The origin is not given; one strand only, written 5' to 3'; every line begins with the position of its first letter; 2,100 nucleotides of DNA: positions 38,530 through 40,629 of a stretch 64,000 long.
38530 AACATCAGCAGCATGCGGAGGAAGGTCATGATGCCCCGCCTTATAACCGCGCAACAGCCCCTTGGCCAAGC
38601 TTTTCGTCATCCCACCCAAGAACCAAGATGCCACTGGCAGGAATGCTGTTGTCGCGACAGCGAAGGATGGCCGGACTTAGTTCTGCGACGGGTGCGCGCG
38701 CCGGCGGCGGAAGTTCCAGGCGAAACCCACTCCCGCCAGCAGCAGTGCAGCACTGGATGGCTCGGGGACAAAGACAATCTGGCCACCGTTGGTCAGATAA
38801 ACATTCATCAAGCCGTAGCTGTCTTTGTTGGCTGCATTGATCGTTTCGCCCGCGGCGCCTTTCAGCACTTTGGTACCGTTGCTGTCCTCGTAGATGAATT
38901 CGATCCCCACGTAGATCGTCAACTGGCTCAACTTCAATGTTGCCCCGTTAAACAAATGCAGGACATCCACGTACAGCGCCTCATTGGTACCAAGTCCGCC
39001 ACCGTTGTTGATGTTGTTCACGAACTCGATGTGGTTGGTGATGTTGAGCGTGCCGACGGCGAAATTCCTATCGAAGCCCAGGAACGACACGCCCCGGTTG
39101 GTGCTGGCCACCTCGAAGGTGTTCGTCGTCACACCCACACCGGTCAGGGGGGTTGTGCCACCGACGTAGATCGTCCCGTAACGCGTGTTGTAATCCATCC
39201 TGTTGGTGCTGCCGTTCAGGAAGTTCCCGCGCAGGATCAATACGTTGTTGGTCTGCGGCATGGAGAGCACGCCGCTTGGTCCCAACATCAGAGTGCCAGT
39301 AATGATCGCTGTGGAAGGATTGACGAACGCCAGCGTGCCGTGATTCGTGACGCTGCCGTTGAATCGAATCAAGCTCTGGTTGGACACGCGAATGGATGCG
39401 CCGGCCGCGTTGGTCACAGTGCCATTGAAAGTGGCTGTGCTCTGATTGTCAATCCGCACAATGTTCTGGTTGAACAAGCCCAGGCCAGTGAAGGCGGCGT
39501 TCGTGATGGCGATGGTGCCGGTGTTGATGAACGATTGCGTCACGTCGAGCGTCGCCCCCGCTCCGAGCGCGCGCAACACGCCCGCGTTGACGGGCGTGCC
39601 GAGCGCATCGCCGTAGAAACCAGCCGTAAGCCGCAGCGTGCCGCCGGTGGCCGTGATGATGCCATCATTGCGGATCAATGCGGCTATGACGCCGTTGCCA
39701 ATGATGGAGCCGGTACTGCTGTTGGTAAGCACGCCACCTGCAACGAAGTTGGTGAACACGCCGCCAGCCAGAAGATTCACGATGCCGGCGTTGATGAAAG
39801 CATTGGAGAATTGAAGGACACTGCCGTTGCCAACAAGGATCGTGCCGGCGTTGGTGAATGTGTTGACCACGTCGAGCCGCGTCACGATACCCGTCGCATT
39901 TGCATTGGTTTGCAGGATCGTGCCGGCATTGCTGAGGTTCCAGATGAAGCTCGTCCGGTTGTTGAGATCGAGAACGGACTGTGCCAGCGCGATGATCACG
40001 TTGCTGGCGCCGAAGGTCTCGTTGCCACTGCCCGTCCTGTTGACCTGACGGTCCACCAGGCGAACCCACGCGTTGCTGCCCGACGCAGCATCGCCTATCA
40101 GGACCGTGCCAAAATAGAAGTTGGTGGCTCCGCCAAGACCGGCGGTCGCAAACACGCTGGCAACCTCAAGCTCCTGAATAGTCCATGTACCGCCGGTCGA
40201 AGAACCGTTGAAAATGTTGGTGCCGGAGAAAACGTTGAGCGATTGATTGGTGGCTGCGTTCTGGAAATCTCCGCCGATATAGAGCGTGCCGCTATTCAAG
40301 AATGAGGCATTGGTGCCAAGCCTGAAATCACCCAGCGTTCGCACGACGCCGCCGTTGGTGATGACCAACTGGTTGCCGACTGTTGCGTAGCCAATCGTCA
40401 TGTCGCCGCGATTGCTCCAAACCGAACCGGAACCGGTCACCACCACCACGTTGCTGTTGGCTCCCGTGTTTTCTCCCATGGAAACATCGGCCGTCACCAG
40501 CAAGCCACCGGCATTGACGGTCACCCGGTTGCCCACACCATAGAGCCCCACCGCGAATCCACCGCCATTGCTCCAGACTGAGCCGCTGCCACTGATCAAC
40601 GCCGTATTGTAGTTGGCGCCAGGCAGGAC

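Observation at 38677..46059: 2460-aa PEP-CTERM repeat protein that looks like three protein-sized modules fused in frame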

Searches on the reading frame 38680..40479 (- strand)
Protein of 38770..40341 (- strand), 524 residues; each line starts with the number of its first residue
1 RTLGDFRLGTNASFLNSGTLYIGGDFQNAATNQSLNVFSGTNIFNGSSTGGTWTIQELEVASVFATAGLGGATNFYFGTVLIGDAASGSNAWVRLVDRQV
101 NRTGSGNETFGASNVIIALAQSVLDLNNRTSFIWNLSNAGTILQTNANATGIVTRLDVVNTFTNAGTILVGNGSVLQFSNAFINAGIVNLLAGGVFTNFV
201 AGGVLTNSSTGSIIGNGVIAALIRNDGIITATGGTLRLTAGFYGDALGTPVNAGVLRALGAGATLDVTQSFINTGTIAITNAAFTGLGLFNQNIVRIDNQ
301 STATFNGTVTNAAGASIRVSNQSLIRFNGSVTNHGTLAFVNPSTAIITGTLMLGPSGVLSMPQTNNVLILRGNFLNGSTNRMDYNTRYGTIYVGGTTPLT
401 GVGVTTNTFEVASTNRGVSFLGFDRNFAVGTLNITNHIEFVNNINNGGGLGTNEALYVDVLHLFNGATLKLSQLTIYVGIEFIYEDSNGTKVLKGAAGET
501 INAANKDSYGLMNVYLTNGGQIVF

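Call 42: find_homologous_proteins(query=window:38770-40341:-, max_evalue=0.00001)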
Query window:38770-40341:- (524 aa): 19 proteins with E <= 0.00001 among 8000 candidates.
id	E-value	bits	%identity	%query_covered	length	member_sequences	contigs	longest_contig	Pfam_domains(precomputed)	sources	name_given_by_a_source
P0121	2.5e-185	635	65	100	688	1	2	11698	PF07589.17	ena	-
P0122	9.1e-177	607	64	100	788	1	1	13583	-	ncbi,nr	ncbi:MAG: PEP-CTERM sorting domain-containing protein [Verrucomicrobia bacterium]|nr:PEP-CTERM sorti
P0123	3.0e-146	506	51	96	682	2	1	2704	-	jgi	jgi:hypothetical protein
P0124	8.1e-137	475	53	69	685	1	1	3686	PF07589.17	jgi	jgi:hypothetical protein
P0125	4.8e-117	410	52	64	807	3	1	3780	PF07589.17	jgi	jgi:hypothetical protein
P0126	4.4e-112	394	46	98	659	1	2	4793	PF07589.17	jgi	jgi:hypothetical protein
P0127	8.9e-111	389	44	69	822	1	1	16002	PF07589.17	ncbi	-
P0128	2.3e-109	385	60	43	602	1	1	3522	PF07589.17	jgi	-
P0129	4.5e-97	344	58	63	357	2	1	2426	PF07589.17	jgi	jgi:hypothetical protein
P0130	8.5e-87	310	51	66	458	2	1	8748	PF07589.17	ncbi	ncbi:MAG: PEP-CTERM sorting domain-containing protein, partial [Verrucomicrobiia bacterium]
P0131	6.6e-85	304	46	84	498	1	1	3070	PF07589.17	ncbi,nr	ncbi:MAG: PEP-CTERM sorting domain-containing protein, partial [Verrucomicrobia bacterium]|nr:PEP-CT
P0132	5.9e-82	294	57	56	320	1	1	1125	PF07589.17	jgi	jgi:hypothetical protein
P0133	8.2e-82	294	52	60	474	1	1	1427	-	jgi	jgi:hypothetical protein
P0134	1.6e-81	293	68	42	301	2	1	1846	-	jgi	-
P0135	2.6e-78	282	52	63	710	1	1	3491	-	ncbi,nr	ncbi:MAG: PEP-CTERM sorting domain-containing protein, partial [Verrucomicrobia bacterium]|nr:PEP-CT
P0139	6.3e-38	149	58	30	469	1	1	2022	-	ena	-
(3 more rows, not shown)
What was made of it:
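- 38770..40341 (-): TAIL (aa 1907-2430). It is predicted as beta-helix and is specific to a small Verrucomicrobia subfamily. There are 19 hits at E <= 1e-5, and those named by their source are Verrucomicrobia PEP-CTERM proteins (call 42).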

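Call 69: predict_structure(alignment_id=A3)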
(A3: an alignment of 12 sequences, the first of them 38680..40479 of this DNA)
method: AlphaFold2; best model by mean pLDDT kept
length: 600 residues; sequences in the alignment: 12
mean_pLDDT: 80.7   pTM: 0.79
mean pLDDT of the five models: 80.7, 77.4, 72.8, 72.5, 54.7
residues with pLDDT >= 90: 224; 70-90: 238; 50-70: 80; < 50: 58
segments of 3 or more residues with pLDDT < 50: 2-4, 111-118, 147-151, 442-450, 493-497, 575-600
pLDDT, mean of each block of 10 residues (from residue 1): 56 88 85 78 89 83 90 74 85 61 75 49 87 86 59 73 92 85 94 61 88 90 85 92 75 95 92 94 92 89 95 95 97 96 96 95 96 94 91 90 86 89 69 85 44 71 59 82 79 52 88 85 89 87 80 88 87 50 46 41
secondary structure, 60 per line:
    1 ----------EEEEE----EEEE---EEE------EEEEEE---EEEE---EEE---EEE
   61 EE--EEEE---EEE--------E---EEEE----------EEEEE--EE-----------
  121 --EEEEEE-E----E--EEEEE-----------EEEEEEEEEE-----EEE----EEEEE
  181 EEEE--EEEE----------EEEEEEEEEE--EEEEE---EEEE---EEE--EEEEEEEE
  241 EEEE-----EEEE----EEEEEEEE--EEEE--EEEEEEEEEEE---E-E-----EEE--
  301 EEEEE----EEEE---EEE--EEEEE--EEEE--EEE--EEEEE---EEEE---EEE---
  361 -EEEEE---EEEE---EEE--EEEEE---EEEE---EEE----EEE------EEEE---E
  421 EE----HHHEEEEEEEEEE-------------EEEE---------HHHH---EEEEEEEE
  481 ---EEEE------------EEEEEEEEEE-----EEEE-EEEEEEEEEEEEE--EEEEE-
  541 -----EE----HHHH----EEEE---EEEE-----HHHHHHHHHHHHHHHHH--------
elements in order: E11-15 E20-23 E27-29 E36-41 E45-48 E52-54 E58-62 E65-68 E72-74 E87-90 E101-105 E123-128 E138-142 E154-163 E169-171 E176-184 E187-190 E201-210 E213-217 E221-224 E228-230 E233-244 E250-253 E258-265 E268-271 E274-284 E296-298 E301-305 E310-313 E317-319 E322-326 E329-332 E335-337 E340-344 E348-351 E355-357 E362-366 E370-373 E377-379 E382-386 E390-393 E397-399 E404-406 E413-416 E420-422 E430-439 E453-456 H466-469 E473-480 E484-487 E500-509 E515-518 E520-532 E535-539 H552-555 E560-563 E567-570 H576-592
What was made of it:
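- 38770..40341 (-): AF2 gives pLDDT 80.7 and pTM 0.79, all-beta (call 69).
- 38677..38769 (-): PEP-CTERM sorting signal (VPEP, TM helix, RRRR) plus the stop codon. AF2 predicts a helix at aa 2436-2452 of the protein (call 69).
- On Classical autotransporter (T5SS, type Va): The C-terminus is a single TM helix (call 69).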

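Call 72: fold_search(model_id=the predicted structure, library=pdb)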
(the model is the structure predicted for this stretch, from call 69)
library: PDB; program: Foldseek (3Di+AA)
matches with E <= 10: 67; with E <= 0.001: 0
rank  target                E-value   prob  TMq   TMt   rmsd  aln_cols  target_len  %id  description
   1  4kh3                  5.2e-03  0.84  0.21  0.23  15.8       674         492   12  Structure of a bacterial self-associating protein (released 2014-01-15)
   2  7ko9                  5.7e-03  0.89  0.24  0.26  15.8       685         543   14  Crystal structure of antigen 43 from uropathogenic Escherichia coli UTI89 (released 2022-03-09)
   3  3h09_A                6.5e-03  0.38  0.17  0.13  17.2       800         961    9  The structure of Haemophilus influenzae IgA1 protease (released 2009-04-21)
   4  7koh_A                8.5e-03  0.80  0.23  0.25  15.9       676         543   14  Crystal structure of antigen 43 from Escherichia coli EDL933 (released 2022-03-09)
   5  7koh_C                1.0e-02  0.89  0.23  0.25  17.2       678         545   12  Crystal structure of antigen 43 from Escherichia coli EDL933 (released 2022-03-09)
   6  7koh_D                2.7e-02  0.63  0.22  0.24  15.7       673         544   14  Crystal structure of antigen 43 from Escherichia coli EDL933 (released 2022-03-09)
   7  3h09_B                4.8e-02  0.28  0.21  0.16  16.2       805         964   10  The structure of Haemophilus influenzae IgA1 protease (released 2009-04-21)
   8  3ak5_A                5.3e-02  0.35  0.22  0.17  14.7       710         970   10  Hemoglobin protease (Hbp) passenger missing domain-2 (released 2010-10-06)
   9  7kob                  6.1e-02  0.75  0.25  0.36  13.1       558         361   10  Crystal structure of antigen 43b from Escherichia coli CFT073 (released 2022-03-09)
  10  3ak5_C                6.1e-02  0.30  0.21  0.16  16.4       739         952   12  Hemoglobin protease (Hbp) passenger missing domain-2 (released 2010-10-06)
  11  7koh_B                6.4e-02  0.44  0.23  0.25  15.4       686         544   12  Crystal structure of antigen 43 from Escherichia coli EDL933 (released 2022-03-09)
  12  9mne_A                7.0e-02  0.44  0.24  0.18  15.9       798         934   12  Crystal structure of enteropathogenic Escherichia coli EspC (released 2025-10-29)
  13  5uyt_A                7.3e-02  0.11  0.13  0.16  22.7       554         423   12  Crystal structure of ice binding protein from an Antarctic bacterium Flavobacteriaceae (released 2017-10-25)
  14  9mne_B                1.8e-01  0.15  0.17  0.14  16.3       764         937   11  Crystal structure of enteropathogenic Escherichia coli EspC (released 2025-10-29)
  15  4q1q_A                2.1e-01  0.69  0.24  0.43  10.3       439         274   11  Crystal structure of TibC-catalyzed hyper-glycosylated TibA55-350 fragment (released 2014-09-17)
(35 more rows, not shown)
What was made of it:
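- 38770..40341 (-): Foldseek matches to Ag43, IgA1 protease, Hbp and EspC are weak (call 72).
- AF2 of aa 1861-2460 gives pLDDT 80.7 and pTM 0.79, all-beta plus a terminal TM helix (calls 69, 72).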
